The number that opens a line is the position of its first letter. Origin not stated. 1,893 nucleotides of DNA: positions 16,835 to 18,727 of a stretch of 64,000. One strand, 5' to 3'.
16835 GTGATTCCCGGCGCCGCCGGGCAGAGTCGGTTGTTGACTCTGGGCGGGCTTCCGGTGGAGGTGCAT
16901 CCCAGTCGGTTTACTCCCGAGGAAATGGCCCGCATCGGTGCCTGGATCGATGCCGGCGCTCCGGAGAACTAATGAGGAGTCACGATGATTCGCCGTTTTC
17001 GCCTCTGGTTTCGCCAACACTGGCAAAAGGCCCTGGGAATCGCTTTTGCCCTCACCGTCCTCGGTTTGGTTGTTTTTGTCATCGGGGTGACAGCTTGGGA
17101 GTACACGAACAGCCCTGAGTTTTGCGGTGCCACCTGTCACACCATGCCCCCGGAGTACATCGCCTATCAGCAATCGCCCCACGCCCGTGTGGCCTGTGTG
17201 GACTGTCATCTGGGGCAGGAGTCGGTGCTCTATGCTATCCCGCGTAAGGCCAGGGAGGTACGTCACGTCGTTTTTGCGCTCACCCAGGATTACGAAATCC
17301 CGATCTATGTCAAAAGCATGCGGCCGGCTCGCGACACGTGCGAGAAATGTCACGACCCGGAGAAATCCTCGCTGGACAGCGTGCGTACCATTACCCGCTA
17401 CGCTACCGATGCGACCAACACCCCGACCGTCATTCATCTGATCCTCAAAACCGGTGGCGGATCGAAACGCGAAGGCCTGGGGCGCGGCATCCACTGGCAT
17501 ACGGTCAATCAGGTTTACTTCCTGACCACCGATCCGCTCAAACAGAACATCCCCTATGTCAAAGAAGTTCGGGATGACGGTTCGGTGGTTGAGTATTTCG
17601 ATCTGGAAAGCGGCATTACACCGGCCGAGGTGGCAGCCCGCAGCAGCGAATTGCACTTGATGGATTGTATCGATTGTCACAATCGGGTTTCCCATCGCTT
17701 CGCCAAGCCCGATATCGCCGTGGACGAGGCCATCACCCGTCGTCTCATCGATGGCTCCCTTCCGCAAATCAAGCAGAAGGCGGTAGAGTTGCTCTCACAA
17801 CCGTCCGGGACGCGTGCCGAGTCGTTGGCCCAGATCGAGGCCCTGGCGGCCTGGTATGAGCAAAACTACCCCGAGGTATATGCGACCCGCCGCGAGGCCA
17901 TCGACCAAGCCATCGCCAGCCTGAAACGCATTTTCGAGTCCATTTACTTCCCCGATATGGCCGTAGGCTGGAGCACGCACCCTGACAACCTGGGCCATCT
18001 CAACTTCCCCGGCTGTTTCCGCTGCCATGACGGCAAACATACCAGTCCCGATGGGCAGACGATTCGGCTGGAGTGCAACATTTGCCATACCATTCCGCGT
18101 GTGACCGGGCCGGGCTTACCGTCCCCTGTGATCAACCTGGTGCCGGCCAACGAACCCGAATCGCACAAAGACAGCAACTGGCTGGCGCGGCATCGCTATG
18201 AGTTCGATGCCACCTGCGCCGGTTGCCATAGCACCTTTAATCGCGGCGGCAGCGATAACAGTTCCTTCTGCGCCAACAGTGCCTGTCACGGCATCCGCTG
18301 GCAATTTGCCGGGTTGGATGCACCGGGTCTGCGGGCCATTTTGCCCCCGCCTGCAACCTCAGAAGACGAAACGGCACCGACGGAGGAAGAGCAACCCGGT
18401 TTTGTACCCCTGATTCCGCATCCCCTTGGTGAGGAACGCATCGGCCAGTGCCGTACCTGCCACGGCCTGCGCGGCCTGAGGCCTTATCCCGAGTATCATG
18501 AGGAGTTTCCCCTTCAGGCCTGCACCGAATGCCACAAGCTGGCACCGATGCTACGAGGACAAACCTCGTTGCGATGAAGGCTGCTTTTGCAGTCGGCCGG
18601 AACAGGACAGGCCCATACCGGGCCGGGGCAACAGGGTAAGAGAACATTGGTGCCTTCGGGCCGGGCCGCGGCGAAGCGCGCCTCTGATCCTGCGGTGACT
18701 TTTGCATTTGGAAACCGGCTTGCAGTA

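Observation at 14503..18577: CbcL-like (split) and ImcH-like quinol oxidases encoded side by side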

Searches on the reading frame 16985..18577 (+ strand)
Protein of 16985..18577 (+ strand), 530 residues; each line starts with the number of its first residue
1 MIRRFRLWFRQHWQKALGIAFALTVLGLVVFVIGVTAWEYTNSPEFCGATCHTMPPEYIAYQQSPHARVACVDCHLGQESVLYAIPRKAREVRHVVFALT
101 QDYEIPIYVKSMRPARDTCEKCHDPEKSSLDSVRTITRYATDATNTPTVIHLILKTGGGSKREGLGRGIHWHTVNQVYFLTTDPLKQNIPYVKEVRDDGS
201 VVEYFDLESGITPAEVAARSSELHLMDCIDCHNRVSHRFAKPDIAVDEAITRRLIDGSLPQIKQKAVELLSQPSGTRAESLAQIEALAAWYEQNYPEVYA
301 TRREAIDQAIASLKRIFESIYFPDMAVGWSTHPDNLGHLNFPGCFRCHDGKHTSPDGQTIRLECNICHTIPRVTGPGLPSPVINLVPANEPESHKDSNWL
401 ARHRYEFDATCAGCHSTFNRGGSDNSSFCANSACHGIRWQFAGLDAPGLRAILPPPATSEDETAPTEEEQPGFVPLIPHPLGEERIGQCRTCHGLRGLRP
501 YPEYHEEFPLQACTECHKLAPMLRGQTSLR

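Call 4: search_protein_families(library=pfam, proteins=[window:16985-18577:+], max_evalue=0.01)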
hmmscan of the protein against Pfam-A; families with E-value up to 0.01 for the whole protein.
window:16985-18577:+ (530 aa): 6 families
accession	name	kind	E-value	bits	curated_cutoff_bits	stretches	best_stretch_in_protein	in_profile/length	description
PF03264.19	Cytochrom_NNT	-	4.2e-12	46.6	24.1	1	16-106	8-102/174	NapC/NirT cytochrome c family, N-terminal region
PF14522.11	Cytochrome_C7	-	3.1e-07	30.6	24.8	0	323-369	36-67/67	Cytochrome c7 and related cytochrome c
PF14537.11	Cytochrom_c3_2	-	1.5e-05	25.8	25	0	488-524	8-40/79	Cytochrome c3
PF22113.1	Mtrc-MtrF_II-IV_dom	-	5.4e-05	23.2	30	1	49-141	10-106/176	Outer membrane cytochrome MtrC/MtrF-like, domains II/IV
PF02085.21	Cytochrom_CIII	-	0.00077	20.2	22.9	0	483-519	43-84/101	Class III cytochrome C family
PF09699.15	Paired_CXXCH_1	-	0.0017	18.5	20.6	0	115-129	4-19/41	Doubled CXXCH motif (Paired_CXXCH_1)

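Call 5: search_protein_families(library=ncbifam, proteins=[window:16985-18577:+], max_evalue=0.01)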
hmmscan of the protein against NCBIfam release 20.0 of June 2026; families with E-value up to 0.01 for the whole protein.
window:16985-18577:+ (530 aa): 7 families
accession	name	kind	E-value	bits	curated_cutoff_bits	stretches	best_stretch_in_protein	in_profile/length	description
TIGR03153.1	cytochr_NrfH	equivalog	3.1e-17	62.9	134.2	1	21-130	5-116/138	cytochrome c nitrite reductase small subunit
NF047727.1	4hemeCytCCctA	equivalog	6.9e-06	26.2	180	0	338-369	34-65/109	tetraheme c-type cytochrome CctA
NF007906.0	PRK10617.1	equivalog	7.3e-06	26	349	1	1-85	10-101/200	cytochrome c-type protein NapC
TIGR02161.1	napC_nirT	subfamily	1.3e-05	25.1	310.6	1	2-94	2-100/185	periplasmic nitrate (or nitrite) reductase c-type cytochrome, NapC/NirT family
TIGR02162.1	torC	equivalog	3.4e-05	23.3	478.2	1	24-105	24-110/387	pentaheme c-type cytochrome TorC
NF011606.0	PRK15032.1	equivalog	0.00014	21.1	455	1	24-78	25-84/390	pentaheme c-type cytochrome TorC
NF051471.1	cytcCgr1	equivalog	0.001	18.8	340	1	20-66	9-56/204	cytochrome c-type protein Cgr1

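Call 8: search_solved_structures(query=window:16985-18577:+, max_evalue=1)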
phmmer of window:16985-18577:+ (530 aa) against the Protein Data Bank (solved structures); distinct sequences matched with E-value up to 1: 2.
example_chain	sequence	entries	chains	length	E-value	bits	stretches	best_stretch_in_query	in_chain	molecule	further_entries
2j7a_C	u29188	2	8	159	3.8e-08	35.7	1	23-144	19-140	CYTOCHROME C QUINOL DEHYDROGENASE NRFH | NAPC/NIRT CYTOCHROME C FAMILY PROTEIN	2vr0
2m9y_A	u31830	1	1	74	0.9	11.3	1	394-436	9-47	E3 ubiquitin-protein ligase ARIH1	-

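Call 9: find_homologous_proteins(query=window:16985-18577:+, max_evalue=0.001)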
Query window:16985-18577:+ (530 aa): 7254 proteins with E <= 0.001 among 8000 candidates; the best 120 are listed.
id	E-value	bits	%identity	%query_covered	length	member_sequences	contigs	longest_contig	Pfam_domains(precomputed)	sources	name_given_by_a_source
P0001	0.0e+0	1265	100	100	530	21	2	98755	PF14537.12,PF03264.20,PF14522.12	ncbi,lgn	-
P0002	1.9e-268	910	72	99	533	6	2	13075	PF03264.20,PF14522.12,PF22113.2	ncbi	-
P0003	7.0e-267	905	69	99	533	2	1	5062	PF14537.12,PF03264.20,PF14522.12,PF22113.2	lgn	-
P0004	5.7e-260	882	68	99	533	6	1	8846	PF09699.16,PF14537.12,PF03264.20,PF02085.22,PF14522.12,PF22113.2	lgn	-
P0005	2.2e-257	873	68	99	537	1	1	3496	PF03264.20,PF14522.12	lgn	-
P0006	6.8e-255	865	68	99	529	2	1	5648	PF03264.20,PF14522.12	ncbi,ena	-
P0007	2.0e-254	863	65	99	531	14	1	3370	PF09699.16,PF14537.12,PF03264.20,PF02085.22,PF14522.12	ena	-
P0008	3.9e-253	859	68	98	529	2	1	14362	PF14537.12,PF03264.20,PF14522.12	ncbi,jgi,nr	ncbi:MAG: cytochrome C [Chloroflexi bacterium]|nr:cytochrome C [Chloroflexota bacterium]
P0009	1.1e-244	831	66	99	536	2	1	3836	PF03264.20,PF14522.12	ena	-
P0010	4.8e-244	829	66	99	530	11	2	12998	PF03264.20,PF14522.12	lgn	-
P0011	7.9e-244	829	65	99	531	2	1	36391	PF03264.20,PF14522.12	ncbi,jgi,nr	ncbi:MAG: hypothetical protein GXP42_02650 [Chloroflexi bacterium]|nr:hypothetical protein [Chlorofl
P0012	4.2e-240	816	64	98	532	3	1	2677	PF03264.20,PF02085.22,PF14522.12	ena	-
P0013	1.7e-239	814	64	99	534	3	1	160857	PF03264.20,PF14522.12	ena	-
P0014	5.7e-239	812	64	99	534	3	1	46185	PF03264.20,PF14522.12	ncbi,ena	-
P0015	4.8e-234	796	64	99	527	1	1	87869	PF03264.20,PF14522.12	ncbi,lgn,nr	ncbi:MAG: NapC/NirT family cytochrome c [Caldilineales bacterium]|nr:NapC/NirT family cytochrome c [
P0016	2.9e-228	777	61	99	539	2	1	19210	PF03264.20,PF14522.12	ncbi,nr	ncbi:MAG: hypothetical protein GY759_24575 [Chloroflexi bacterium]|nr:hypothetical protein [Chlorofl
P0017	3.6e-227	774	61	99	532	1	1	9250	PF14537.12,PF22678.2,PF03264.20,PF14522.12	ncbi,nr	ncbi:MAG: hypothetical protein D6775_11705 [Caldilineae bacterium]|nr:MAG: hypothetical protein D677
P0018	2.7e-224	764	60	99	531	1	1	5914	PF03264.20,PF14522.12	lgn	-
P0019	3.2e-214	731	56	91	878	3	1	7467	PF09699.16,PF14537.12,PF03264.20,PF02085.22,PF14522.12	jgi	jgi:nitrate/TMAO reductase-like tetraheme cytochrome c subunit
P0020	8.7e-212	723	59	97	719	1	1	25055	PF14537.12,PF07635.17,PF03264.20,PF14522.12,PF22113.2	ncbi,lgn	-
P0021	3.2e-211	721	54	98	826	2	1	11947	PF14537.12,PF03264.20,PF02085.22,PF14522.12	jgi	jgi:nitrate/TMAO reductase-like tetraheme cytochrome c subunit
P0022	5.2e-211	720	55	98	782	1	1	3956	PF14537.12,PF03264.20,PF02085.22,PF14522.12,PF22113.2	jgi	-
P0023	2.2e-210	718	56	95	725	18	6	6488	PF09699.16,PF14537.12,PF03264.20,PF02085.22,PF14522.12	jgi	jgi:nitrate/TMAO reductase-like tetraheme cytochrome c subunit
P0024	2.2e-210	718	54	98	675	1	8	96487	PF14537.12,PF03264.20,PF14522.12,PF22113.2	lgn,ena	-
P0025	2.4e-210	718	55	100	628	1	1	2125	PF14537.12,PF03264.20,PF14522.12,PF22113.2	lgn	-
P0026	1.1e-209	716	55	95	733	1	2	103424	PF09699.16,PF14537.12,PF03264.20,PF02085.22,PF14522.12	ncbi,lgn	-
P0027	2.4e-209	715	54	99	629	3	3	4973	PF14537.12,PF03264.20,PF14522.12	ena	-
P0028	2.8e-209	715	57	95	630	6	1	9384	PF14537.12,PF03264.20,PF14522.12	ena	-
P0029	2.9e-209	714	53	98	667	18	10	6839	PF14537.12,PF03264.20,PF14522.12,PF22113.2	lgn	-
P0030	5.7e-209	713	55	98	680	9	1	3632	PF14537.12,PF03264.20,PF14522.12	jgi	jgi:nitrate/TMAO reductase-like tetraheme cytochrome c subunit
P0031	6.3e-209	713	53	98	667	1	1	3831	PF14537.12,PF03264.20,PF14522.12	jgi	-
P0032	7.6e-209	713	53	98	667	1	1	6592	PF14537.12,PF03264.20,PF14522.12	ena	-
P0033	1.5e-208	712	54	95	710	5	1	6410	PF09699.16,PF14537.12,PF03264.20,PF14522.12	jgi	jgi:nitrate/TMAO reductase-like tetraheme cytochrome c subunit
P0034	2.7e-208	711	55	93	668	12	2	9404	PF09699.16,PF14537.12,PF03264.20,PF02085.22,PF14522.12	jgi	jgi:hypothetical protein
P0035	6.6e-208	710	57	92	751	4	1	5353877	PF14537.12,PF03264.20,PF02085.22,PF14522.12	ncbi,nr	ncbi:MAG: NapC/NirT family cytochrome c [Anaerolineales bacterium]|nr:MAG: NapC/NirT family cytochro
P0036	8.8e-208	710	51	99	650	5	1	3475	PF09699.16,PF14537.12,PF03264.20,PF02085.22,PF14522.12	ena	-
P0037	3.3e-207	708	55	98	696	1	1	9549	PF09699.16,PF14537.12,PF03264.20,PF14522.12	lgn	-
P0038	4.2e-207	707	57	92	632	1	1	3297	PF14537.12,PF03264.20,PF14522.12,PF22113.2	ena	-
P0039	7.7e-207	706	51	96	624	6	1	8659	PF09699.16,PF14537.12,PF03264.20,PF14522.12,PF22113.2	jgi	jgi:nitrate/TMAO reductase-like tetraheme cytochrome c subunit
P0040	9.6e-207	706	53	98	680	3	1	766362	PF14537.12,PF03264.20,PF14522.12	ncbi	-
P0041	1.3e-206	706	56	97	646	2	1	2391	PF09699.16,PF14537.12,PF03264.20,PF02085.22,PF14522.12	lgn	-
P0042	8.5e-206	703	54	99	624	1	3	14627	PF14537.12,PF03264.20,PF14522.12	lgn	-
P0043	9.2e-206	703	55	96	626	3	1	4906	PF14537.12,PF03264.20,PF14522.12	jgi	jgi:nitrate/TMAO reductase-like tetraheme cytochrome c subunit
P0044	3.1e-205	701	54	97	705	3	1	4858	PF09699.16,PF14537.12,PF03264.20,PF14522.12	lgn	-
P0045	3.2e-205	701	55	98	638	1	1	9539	PF09699.16,PF14537.12,PF03264.20,PF02085.22,PF14522.12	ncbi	-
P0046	3.6e-205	701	54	99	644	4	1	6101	PF14537.12,PF03264.20,PF02085.22,PF14522.12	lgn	-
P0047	3.6e-205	701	53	98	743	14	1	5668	PF09699.16,PF14537.12,PF03264.20,PF14522.12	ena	-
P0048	4.5e-205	701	54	99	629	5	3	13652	PF14537.12,PF03264.20,PF14522.12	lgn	-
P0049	6.8e-205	700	53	98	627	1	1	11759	PF14537.12,PF03264.20,PF14522.12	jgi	jgi:nitrate/TMAO reductase-like tetraheme cytochrome c subunit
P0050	7.9e-205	700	57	92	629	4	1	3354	PF14537.12,PF03264.20,PF14522.12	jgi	jgi:nitrate/TMAO reductase-like tetraheme cytochrome c subunit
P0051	1.1e-204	699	53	97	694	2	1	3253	PF09699.16,PF14537.12,PF03264.20,PF14522.12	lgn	-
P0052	1.7e-204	699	53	98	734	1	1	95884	PF09699.16,PF14537.12,PF03264.20,PF14522.12,PF22113.2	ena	-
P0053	3.1e-204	698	58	97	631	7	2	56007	PF14537.12,PF03264.20,PF14522.12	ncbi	-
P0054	3.1e-204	698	56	91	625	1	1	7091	PF14537.12,PF03264.20,PF14522.12,PF22113.2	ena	-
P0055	4.0e-204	697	50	98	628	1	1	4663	PF14537.12,PF03264.20,PF14522.12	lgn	-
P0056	4.4e-204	697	53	95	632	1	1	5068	PF14537.12,PF03264.20,PF14522.12,PF22113.2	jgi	-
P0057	6.0e-204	697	56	92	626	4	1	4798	PF14537.12,PF03264.20,PF02085.22,PF14522.12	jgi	-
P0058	6.5e-204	697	58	94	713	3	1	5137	PF09699.16,PF14537.12,PF03264.20,PF14522.12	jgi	-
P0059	6.5e-204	697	54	98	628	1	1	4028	PF09699.16,PF14537.12,PF03264.20,PF14522.12,PF22113.2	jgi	jgi:nitrate/TMAO reductase-like tetraheme cytochrome c subunit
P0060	9.8e-204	696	53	98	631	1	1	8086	PF14537.12,PF03264.20,PF02085.22,PF14522.12,PF22113.2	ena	-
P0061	1.2e-203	696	59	92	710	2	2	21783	PF14537.12,PF03264.20,PF14522.12,PF22113.2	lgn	-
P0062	1.2e-203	696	52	98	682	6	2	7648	PF09699.16,PF14537.12,PF03264.20,PF14522.12,PF22113.2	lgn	-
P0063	1.5e-203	696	52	95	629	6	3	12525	PF14537.12,PF03264.20,PF14522.12,PF22113.2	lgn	-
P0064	1.9e-203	695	52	98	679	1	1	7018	PF14537.12,PF03264.20,PF14522.12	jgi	jgi:nitrate/TMAO reductase-like tetraheme cytochrome c subunit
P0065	2.3e-203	695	54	94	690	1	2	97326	PF14537.12,PF03264.20,PF14522.12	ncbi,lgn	-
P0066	6.4e-203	694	52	98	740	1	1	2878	PF09699.16,PF14537.12,PF03264.20,PF14522.12,PF22113.2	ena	-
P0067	7.1e-203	693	58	95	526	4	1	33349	PF03264.20,PF14522.12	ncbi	-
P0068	8.5e-203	693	54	98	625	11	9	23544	PF09699.16,PF14537.12,PF03264.20,PF14522.12,PF22113.2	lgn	-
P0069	1.4e-202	692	53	97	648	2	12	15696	PF09699.16,PF14537.12,PF03264.20,PF14522.12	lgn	-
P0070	1.6e-202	692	59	93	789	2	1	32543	PF09699.16,PF14537.12,PF03264.20,PF02085.22,PF14522.12,PF22113.2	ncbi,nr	ncbi:MAG: hypothetical protein GXP39_00840 [Chloroflexi bacterium]|nr:hypothetical protein [Chlorofl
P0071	2.1e-202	692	56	95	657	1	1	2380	PF14537.12,PF03264.20,PF02085.22,PF14522.12,PF22113.2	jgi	jgi:nitrate/TMAO reductase-like tetraheme cytochrome c subunit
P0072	5.2e-202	691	52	98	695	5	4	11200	PF09699.16,PF14537.12,PF03264.20,PF02085.22,PF14522.12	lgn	-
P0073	5.7e-202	690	56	93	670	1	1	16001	PF14537.12,PF03264.20,PF14522.12,PF22113.2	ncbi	-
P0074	9.9e-202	690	56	99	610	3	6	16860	PF14537.12,PF03264.20,PF14522.12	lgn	-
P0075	6.6e-201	687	55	92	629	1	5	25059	PF14537.12,PF03264.20,PF14522.12,PF22113.2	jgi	-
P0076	6.7e-201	687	53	98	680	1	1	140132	PF14537.12,PF03264.20,PF02085.22,PF14522.12,PF22113.2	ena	-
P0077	7.8e-201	687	54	98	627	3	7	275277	PF09699.16,PF14537.12,PF03264.20,PF14522.12,PF22113.2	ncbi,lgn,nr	ncbi:MAG: NapC/NirT family cytochrome c [Anaerolineae bacterium]|nr:NapC/NirT family cytochrome c [A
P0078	1.2e-200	686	52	98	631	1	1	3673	PF14537.12,PF03264.20,PF14522.12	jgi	jgi:nitrate/TMAO reductase-like tetraheme cytochrome c subunit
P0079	2.0e-200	685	53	98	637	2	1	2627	PF14537.12,PF03264.20,PF14522.12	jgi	-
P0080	2.1e-200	685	55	98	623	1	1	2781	PF14537.12,PF03264.20,PF02085.22,PF14522.12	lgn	-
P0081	4.9e-200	684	54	98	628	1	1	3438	PF14537.12,PF03264.20,PF02085.22,PF14522.12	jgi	jgi:nitrate/TMAO reductase-like tetraheme cytochrome c subunit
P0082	9.5e-200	683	54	98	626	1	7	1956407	PF14537.12,PF03264.20,PF14522.12,PF22113.2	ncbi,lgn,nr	ncbi:MAG: hypothetical protein DPW09_12935 [Anaerolineae bacterium]|nr:NapC/NirT family cytochrome c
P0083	1.7e-199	682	54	100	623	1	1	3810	PF14537.12,PF03264.20,PF14522.12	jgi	-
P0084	1.8e-199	682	55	94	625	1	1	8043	PF14537.12,PF03264.20,PF02085.22,PF14522.12,PF22113.2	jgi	-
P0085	2.9e-199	681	52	99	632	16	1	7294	PF14537.12,PF03264.20,PF02085.22,PF14522.12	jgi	jgi:nitrate/TMAO reductase-like tetraheme cytochrome c subunit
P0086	5.2e-199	681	52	97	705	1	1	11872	PF09699.16,PF14537.12,PF03264.20,PF14522.12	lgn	-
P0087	1.1e-198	680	52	98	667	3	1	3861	PF14537.12,PF03264.20,PF02085.22,PF14522.12,PF22113.2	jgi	jgi:nitrate/TMAO reductase-like tetraheme cytochrome c subunit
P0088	1.9e-198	679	56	94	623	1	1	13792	PF09699.16,PF14537.12,PF03264.20,PF14522.12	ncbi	-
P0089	2.5e-198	678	55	96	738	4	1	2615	PF09699.16,PF14537.12,PF03264.20,PF14522.12,PF22113.2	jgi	jgi:nitrate/TMAO reductase-like tetraheme cytochrome c subunit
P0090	4.0e-198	678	51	99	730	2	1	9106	PF09699.16,PF14537.12,PF03264.20,PF02085.22,PF14522.12,PF22113.2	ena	-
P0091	1.2e-197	676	58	93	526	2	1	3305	PF14537.12,PF03264.20,PF14522.12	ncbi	-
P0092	1.3e-197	676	55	96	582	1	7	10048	PF14537.12,PF03264.20,PF14522.12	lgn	-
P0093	2.0e-197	675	53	98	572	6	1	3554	PF14537.12,PF03264.20,PF14522.12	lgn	-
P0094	2.2e-197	675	53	98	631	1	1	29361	PF09699.16,PF14537.12,PF03264.20,PF14522.12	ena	-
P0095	3.0e-197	675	53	98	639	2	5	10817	PF14537.12,PF03264.20,PF14522.12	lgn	-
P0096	2.7e-196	672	55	98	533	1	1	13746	PF03264.20,PF14522.12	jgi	-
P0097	3.5e-196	671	54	98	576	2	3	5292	PF09699.16,PF14537.12,PF03264.20,PF14522.12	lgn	-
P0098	3.8e-196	671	52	98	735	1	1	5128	PF14537.12,PF03264.20,PF02085.22,PF14522.12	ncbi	-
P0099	1.5e-195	669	58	93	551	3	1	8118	PF03264.20,PF14522.12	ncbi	-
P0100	1.7e-194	666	51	98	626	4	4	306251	PF09699.16,PF14537.12,PF03264.20,PF02085.22,PF14522.12,PF22113.2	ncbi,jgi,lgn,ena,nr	ncbi:MAG: hypothetical protein FOGNACKC_02408 [Anaerolineae bacterium]|nr:hypothetical protein [Anae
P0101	1.7e-194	666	52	98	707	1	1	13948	PF09699.16,PF14537.12,PF03264.20,PF14522.12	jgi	jgi:nitrate/TMAO reductase-like tetraheme cytochrome c subunit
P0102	8.8e-194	663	53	97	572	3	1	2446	PF14537.12,PF03264.20,PF14522.12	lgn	-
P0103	1.8e-192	659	52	98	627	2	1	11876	PF14537.12,PF03264.20,PF02085.22,PF14522.12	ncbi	-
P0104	5.5e-192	657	50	98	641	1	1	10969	PF14537.12,PF03264.20,PF14522.12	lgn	-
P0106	3.3e-191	655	57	94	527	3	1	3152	PF03264.20,PF14522.12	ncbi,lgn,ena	-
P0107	7.7e-191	654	54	99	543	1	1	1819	PF03264.20,PF14522.12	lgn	-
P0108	1.1e-190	653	55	95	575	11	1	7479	PF14537.12,PF03264.20,PF14522.12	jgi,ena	-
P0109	8.9e-190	650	53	98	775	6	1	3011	PF09699.16,PF14537.12,PF03264.20,PF02085.22,PF14522.12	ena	-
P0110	1.5e-189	649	52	99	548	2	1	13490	PF03264.20,PF14522.12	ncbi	-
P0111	1.6e-189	649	57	92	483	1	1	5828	PF03264.20,PF14522.12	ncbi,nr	ncbi:MAG: NapC/NirT family cytochrome c, partial [Nitrososphaera sp.]|nr:NapC/NirT family cytochrome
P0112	2.1e-189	649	56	92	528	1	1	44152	PF03264.20,PF14522.12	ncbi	-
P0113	4.6e-189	648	54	96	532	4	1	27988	PF14537.12,PF03264.20,PF02085.22,PF14522.12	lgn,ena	-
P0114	2.7e-188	645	55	95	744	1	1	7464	PF09699.16,PF14537.12,PF03264.20,PF14522.12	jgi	jgi:nitrate/TMAO reductase-like tetraheme cytochrome c subunit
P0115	3.7e-188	645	55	97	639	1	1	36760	PF09699.16,PF14537.12,PF03264.20,PF14522.12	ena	-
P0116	4.8e-188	644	53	98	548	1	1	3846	PF03264.20,PF14522.12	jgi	jgi:nitrate/TMAO reductase-like tetraheme cytochrome c subunit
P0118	7.3e-188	644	53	99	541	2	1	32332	PF03264.20,PF14522.12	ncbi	ncbi:MAG: cytochrome c3 family protein [Anaerolineae bacterium]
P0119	3.8e-185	635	52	99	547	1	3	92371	PF03264.20,PF14522.12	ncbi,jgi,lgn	jgi:nitrate/TMAO reductase-like tetraheme cytochrome c subunit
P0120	1.3e-184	633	52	99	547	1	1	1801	PF14537.12,PF03264.20,PF14522.12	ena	-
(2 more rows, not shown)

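Call 11: find_encoding_contigs(protein=P0001, flank=10000, max_places=4)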
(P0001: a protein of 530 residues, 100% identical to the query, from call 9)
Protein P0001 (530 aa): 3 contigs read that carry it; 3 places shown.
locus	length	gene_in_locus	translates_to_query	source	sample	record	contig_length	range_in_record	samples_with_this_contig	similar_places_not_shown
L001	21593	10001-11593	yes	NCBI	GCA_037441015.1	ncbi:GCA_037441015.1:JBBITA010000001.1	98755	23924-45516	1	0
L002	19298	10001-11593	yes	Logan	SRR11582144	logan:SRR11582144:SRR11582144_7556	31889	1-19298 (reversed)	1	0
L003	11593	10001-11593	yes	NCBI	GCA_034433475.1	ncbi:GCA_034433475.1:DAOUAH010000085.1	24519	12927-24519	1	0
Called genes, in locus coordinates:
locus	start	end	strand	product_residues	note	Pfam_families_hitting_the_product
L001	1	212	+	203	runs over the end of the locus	-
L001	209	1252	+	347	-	PF13240:Zn_Ribbon_1 (weak), PF13248:Zn_ribbon_3 (faint)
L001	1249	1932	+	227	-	-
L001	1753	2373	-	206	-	-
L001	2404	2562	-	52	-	-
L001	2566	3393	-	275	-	-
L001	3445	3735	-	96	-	-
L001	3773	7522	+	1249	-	PF14522:Cytochrome_C7 (faint), PF14537:Cytochrom_c3_2 (faint), PF09699:Paired_CXXCH_1 (faint), PF22113:Mtrc-MtrF_II-IV_dom (weak), PF09698:GSu_C4xC__C2xCH (weak)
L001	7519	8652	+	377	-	PF09699:Paired_CXXCH_1 (faint), PF14522:Cytochrome_C7 (faint), PF14537:Cytochrom_c3_2 (faint)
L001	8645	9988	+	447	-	PF01292:Ni_hydr_CYTB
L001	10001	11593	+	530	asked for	PF03264:Cytochrom_NNT, PF14522:Cytochrome_C7 (faint), PF14537:Cytochrom_c3_2 (faint)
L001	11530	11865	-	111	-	-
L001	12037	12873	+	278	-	PF00355:Rieske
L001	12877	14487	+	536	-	PF00033:Cytochrome_B, PF13631:Cytochrom_B_N_2, PF00032:Cytochrom_B_C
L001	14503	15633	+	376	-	PF00034:Cytochrom_C (weak), PF13442:Cytochrome_CBB3, PF00034:Cytochrom_C (weak)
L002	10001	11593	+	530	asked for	PF03264:Cytochrom_NNT, PF14522:Cytochrome_C7 (faint), PF14537:Cytochrom_c3_2 (faint)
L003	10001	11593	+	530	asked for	PF03264:Cytochrom_NNT, PF14522:Cytochrome_C7 (faint), PF14537:Cytochrom_c3_2 (faint)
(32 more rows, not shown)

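Call 19: find_encoding_contigs(protein=P0035, flank=10000, max_places=1)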
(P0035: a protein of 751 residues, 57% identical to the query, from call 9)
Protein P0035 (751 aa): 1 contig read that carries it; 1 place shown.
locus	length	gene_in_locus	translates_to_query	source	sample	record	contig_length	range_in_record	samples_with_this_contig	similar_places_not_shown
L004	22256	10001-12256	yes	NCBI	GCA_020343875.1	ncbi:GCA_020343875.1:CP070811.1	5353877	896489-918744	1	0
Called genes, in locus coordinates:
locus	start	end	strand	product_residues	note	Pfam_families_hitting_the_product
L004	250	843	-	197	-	-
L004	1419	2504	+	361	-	PF04389:Peptidase_M28, PF01546:Peptidase_M20, PF05343:Peptidase_M42 (weak), PF07687:M20_dimer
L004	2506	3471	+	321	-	PF01408:GFO_IDH_MocA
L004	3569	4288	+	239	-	PF01209:Ubie_methyltran, PF13489:Methyltransf_23, PF08241:Methyltransf_11, PF08242:Methyltransf_12, PF13649:Methyltransf_25, PF13847:Methyltransf_31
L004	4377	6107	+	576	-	PF14716:HHH_8, PF14520:HHH_5, PF14791:DNA_pol_B_thumb, PF02811:PHP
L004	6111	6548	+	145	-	PF00072:Response_reg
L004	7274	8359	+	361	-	PF03264:Cytochrom_NNT (faint), PF14522:Cytochrome_C7 (faint), PF02085:Cytochrom_CIII (faint), PF09699:Paired_CXXCH_1 (faint), PF14537:Cytochrom_c3_2 (weak)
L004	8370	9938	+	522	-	PF01292:Ni_hydr_CYTB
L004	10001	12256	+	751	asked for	PF03264:Cytochrom_NNT, PF02085:Cytochrom_CIII (faint), PF14522:Cytochrome_C7 (faint), PF14537:Cytochrom_c3_2 (faint)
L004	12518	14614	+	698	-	PF02085:Cytochrom_CIII (faint), PF14522:Cytochrome_C7 (weak), PF14537:Cytochrom_c3_2 (faint), PF14522:Cytochrome_C7 (weak)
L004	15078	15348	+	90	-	-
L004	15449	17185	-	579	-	PF13231:PMT_2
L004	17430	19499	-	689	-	PF13231:PMT_2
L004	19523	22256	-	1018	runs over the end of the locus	PF02366:PMT, PF13231:PMT_2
